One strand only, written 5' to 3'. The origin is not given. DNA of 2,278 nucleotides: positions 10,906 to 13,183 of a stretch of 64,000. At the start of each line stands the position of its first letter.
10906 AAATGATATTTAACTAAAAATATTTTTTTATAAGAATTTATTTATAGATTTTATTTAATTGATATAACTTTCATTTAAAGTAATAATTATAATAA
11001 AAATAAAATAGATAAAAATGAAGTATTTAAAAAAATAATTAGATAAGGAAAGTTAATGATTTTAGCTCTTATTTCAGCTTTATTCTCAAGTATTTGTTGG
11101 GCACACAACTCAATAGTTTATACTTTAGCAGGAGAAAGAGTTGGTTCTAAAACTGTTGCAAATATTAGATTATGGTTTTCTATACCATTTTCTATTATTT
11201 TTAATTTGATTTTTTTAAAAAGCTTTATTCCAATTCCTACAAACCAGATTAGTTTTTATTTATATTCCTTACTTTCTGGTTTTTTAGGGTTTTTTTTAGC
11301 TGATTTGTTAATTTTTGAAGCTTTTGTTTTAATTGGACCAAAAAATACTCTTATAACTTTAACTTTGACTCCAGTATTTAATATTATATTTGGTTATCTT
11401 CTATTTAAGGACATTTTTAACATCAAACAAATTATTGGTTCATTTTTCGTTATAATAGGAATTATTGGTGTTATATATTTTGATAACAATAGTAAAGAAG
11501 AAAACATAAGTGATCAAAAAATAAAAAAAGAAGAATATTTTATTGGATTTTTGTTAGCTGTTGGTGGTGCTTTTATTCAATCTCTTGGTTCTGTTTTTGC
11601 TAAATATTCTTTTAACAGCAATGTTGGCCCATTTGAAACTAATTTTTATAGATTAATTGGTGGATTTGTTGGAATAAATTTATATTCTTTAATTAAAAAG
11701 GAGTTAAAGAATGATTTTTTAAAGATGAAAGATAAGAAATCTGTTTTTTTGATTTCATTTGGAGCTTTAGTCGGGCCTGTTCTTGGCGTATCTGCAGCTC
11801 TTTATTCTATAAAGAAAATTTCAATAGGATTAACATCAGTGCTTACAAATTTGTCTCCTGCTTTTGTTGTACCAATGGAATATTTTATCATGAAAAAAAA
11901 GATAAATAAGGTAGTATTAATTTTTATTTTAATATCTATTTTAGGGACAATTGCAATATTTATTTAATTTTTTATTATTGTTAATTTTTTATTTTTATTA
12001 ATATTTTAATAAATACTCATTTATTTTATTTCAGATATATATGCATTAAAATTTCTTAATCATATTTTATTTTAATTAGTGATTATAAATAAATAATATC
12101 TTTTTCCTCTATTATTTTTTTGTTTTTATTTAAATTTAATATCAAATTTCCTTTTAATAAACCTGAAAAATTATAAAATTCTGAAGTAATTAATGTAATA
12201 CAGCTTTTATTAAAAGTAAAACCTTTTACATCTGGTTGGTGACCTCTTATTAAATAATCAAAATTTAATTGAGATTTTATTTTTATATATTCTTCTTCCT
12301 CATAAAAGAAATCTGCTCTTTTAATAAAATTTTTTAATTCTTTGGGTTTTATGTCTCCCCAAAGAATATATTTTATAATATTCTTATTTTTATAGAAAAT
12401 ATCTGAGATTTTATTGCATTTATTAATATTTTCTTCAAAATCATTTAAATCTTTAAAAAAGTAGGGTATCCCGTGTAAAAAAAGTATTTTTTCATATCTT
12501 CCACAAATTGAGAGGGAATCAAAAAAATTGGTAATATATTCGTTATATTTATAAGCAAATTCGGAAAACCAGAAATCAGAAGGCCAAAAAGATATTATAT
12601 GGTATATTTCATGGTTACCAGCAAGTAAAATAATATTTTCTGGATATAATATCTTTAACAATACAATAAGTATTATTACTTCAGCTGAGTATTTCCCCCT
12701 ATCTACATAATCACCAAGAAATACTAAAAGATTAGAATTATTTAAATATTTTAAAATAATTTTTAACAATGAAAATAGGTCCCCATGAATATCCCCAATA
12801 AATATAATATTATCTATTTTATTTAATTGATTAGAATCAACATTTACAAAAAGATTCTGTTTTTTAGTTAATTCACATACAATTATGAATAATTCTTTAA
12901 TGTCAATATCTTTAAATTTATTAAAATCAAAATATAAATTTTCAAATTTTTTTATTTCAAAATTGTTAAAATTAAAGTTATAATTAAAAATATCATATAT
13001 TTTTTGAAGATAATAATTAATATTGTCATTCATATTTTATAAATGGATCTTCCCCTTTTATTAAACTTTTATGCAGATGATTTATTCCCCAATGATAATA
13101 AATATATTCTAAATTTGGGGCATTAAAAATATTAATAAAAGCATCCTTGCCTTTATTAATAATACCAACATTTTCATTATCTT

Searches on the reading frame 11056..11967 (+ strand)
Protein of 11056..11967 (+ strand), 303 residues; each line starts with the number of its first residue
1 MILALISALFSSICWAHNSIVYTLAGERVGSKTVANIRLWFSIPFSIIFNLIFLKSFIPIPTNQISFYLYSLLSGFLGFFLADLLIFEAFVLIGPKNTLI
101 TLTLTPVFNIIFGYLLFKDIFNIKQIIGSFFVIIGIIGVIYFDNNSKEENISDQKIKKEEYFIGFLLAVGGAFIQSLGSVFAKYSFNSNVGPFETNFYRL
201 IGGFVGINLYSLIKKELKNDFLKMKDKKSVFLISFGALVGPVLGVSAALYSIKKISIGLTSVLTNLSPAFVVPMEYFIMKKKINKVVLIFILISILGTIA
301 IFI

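Call 3: search_protein_families(library=pfam, proteins=[window:11056-11967:+], max_evalue=0.1)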
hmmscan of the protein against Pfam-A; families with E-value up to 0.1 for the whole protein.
window:11056-11967:+ (303 aa): 3 families
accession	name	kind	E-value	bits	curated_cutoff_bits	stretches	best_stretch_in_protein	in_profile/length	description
PF00892.27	EamA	-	5.6e-33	114.5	28.2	2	163-302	2-134/135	EamA-like transporter family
PF08449.17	UAA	-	7.5e-05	22.4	26.2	1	104-246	103-244/311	UAA transporter family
PF03151.22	TPT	-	0.0008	19.3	30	1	176-298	15-132/291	Triose-phosphate Transporter family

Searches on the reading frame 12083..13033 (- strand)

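Call 3: search_protein_families(library=pfam, proteins=[window:12083-13033:-], max_evalue=0.1)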
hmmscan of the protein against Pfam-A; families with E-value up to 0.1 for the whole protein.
window:12083-13033:- (316 aa): 1 family
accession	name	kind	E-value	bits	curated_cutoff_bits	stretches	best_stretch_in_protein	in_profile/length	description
PF00149.33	Metallophos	-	4.9e-20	73.2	21.5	1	76-267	3-189/191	Calcineurin-like phosphoesterase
